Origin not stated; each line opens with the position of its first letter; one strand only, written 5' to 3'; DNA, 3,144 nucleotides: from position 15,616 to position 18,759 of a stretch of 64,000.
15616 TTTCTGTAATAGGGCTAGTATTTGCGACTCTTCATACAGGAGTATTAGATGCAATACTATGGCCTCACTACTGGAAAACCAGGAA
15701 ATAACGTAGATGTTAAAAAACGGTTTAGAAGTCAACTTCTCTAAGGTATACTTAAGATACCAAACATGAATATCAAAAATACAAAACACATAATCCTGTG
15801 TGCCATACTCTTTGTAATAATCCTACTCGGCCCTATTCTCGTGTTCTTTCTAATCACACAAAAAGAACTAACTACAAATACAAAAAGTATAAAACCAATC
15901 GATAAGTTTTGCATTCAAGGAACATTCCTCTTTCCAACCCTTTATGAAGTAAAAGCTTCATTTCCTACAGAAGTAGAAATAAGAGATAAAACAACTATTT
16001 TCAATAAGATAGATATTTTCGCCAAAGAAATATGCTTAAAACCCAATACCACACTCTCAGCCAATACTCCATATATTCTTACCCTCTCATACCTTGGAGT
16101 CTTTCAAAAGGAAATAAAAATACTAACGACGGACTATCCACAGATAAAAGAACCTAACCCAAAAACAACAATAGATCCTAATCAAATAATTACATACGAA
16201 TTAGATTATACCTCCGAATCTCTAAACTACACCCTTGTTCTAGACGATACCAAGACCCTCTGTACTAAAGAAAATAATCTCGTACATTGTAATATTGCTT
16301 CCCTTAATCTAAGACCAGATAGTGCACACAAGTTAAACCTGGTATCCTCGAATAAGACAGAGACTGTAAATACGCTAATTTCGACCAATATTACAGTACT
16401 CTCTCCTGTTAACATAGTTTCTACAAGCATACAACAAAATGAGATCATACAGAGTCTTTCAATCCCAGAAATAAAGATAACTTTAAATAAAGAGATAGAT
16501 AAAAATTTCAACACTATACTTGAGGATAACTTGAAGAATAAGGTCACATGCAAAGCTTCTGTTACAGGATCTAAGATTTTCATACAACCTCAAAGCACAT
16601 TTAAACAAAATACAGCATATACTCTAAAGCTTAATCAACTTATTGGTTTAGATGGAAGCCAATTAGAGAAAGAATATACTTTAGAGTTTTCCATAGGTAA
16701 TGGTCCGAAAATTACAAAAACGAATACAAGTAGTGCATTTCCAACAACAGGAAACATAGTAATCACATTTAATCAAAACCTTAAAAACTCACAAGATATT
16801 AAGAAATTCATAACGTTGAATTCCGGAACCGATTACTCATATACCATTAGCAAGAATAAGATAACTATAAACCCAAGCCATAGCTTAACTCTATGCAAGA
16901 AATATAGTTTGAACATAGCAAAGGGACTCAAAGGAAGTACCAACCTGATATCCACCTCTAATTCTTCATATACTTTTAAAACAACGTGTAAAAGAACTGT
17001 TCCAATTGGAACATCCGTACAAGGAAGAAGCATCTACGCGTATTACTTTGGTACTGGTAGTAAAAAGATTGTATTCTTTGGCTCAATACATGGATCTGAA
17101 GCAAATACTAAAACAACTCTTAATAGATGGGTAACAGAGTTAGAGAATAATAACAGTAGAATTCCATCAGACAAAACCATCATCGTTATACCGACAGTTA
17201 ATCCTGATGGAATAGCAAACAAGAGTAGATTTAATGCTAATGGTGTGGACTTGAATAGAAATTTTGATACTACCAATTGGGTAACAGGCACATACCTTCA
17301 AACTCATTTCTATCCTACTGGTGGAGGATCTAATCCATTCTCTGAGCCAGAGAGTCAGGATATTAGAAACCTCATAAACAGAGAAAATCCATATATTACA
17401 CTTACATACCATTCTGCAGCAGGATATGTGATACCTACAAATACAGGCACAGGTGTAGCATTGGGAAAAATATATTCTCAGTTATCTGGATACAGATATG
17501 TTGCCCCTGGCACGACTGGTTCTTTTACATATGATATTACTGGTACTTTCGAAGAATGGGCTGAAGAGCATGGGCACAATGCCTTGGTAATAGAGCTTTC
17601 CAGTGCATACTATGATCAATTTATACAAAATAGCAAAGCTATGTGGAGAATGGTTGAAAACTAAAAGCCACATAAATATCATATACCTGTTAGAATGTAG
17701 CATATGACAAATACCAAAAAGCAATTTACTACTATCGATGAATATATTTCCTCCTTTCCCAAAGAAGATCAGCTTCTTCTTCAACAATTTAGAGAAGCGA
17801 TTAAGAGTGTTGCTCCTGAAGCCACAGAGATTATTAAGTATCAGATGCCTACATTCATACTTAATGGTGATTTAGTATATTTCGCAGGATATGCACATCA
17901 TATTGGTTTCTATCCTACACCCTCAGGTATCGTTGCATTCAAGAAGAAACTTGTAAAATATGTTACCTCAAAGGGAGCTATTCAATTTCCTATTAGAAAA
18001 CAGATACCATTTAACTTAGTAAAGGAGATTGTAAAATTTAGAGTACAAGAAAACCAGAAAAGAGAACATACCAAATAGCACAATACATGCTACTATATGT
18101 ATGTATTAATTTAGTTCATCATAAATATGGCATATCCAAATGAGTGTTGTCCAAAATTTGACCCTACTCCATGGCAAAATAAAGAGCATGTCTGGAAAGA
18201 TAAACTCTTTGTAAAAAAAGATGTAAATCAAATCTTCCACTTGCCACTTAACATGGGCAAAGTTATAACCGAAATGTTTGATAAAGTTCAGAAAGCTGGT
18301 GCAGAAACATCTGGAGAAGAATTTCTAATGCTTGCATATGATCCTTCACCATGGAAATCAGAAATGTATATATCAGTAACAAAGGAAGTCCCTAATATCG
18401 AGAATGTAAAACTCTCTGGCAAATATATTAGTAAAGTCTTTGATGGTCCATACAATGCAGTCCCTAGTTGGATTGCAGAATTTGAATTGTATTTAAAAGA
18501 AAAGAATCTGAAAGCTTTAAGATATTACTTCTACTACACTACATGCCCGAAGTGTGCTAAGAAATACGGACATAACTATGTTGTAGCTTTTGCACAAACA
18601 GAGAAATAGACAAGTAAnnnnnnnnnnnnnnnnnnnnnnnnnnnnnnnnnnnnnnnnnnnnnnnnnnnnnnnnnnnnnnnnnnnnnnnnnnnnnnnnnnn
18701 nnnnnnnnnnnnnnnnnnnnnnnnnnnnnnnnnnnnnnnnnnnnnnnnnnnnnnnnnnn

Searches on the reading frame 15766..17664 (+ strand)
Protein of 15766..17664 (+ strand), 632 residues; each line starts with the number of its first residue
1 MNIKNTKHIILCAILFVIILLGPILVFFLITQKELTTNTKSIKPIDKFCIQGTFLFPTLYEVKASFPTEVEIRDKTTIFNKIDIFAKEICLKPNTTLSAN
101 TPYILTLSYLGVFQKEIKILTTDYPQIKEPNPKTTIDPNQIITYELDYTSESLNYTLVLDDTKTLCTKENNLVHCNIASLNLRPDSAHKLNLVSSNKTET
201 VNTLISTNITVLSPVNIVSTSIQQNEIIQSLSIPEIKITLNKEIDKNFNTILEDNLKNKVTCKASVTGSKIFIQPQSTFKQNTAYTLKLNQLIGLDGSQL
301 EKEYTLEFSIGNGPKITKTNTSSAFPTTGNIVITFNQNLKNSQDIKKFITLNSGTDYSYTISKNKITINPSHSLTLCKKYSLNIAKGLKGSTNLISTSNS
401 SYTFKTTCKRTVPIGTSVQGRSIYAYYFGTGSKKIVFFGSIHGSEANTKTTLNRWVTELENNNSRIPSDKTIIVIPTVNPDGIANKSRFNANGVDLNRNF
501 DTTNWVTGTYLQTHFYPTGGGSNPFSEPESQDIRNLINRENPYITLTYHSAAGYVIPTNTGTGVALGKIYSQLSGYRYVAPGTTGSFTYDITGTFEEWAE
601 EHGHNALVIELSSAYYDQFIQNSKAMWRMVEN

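Call 59: search_protein_families(library=pfam, proteins=[window:15766-17664:+], max_evalue=0.001)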
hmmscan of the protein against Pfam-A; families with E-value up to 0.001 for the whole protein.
window:15766-17664:+ (632 aa): 4 families
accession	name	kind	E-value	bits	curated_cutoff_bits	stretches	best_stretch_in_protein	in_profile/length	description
PF00246.29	Peptidase_M14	-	6.5e-22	78.9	21.6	1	410-556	17-189/286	Zinc carboxypeptidase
PF13205.12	Big_5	-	3.6e-16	60.2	23.6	2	319-406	13-105/105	Bacterial Ig-like domain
PF24827.1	AstE_AspA_cat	-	3.4e-10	40.2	25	1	433-503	3-67/192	Succinylglutamate desuccinylase/Aspartoacylase catalytic domain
PF10994.13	DUF2817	-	2.6e-07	30.9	23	1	454-501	74-119/341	Protein of unknown function (DUF2817)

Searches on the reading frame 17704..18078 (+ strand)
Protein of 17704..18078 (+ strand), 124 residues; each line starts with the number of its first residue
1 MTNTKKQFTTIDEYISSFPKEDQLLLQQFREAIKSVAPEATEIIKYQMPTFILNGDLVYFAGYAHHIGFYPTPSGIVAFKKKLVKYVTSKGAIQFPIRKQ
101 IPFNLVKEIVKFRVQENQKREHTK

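Call 59: search_protein_families(library=pfam, proteins=[window:17704-18078:+], max_evalue=0.001)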
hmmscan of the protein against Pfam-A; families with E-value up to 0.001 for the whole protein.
window:17704-18078:+ (124 aa): 1 family
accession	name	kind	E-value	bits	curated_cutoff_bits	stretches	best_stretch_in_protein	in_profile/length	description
PF08818.16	DUF1801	-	8.6e-15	55.4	27.2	1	26-114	5-85/85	Domain of unknown function (DU1801)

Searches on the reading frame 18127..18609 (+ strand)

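Call 59: search_protein_families(library=pfam, proteins=[window:18127-18609:+], max_evalue=0.001)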
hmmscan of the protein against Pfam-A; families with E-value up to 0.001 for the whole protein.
window:18127-18609:+ (160 aa): 1 family
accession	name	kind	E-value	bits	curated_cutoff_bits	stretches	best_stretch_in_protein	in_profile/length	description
PF20603.3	Bact_hydrolase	-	1.2e-60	204.5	27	1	4-157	7-159/160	Bacterial hydrolase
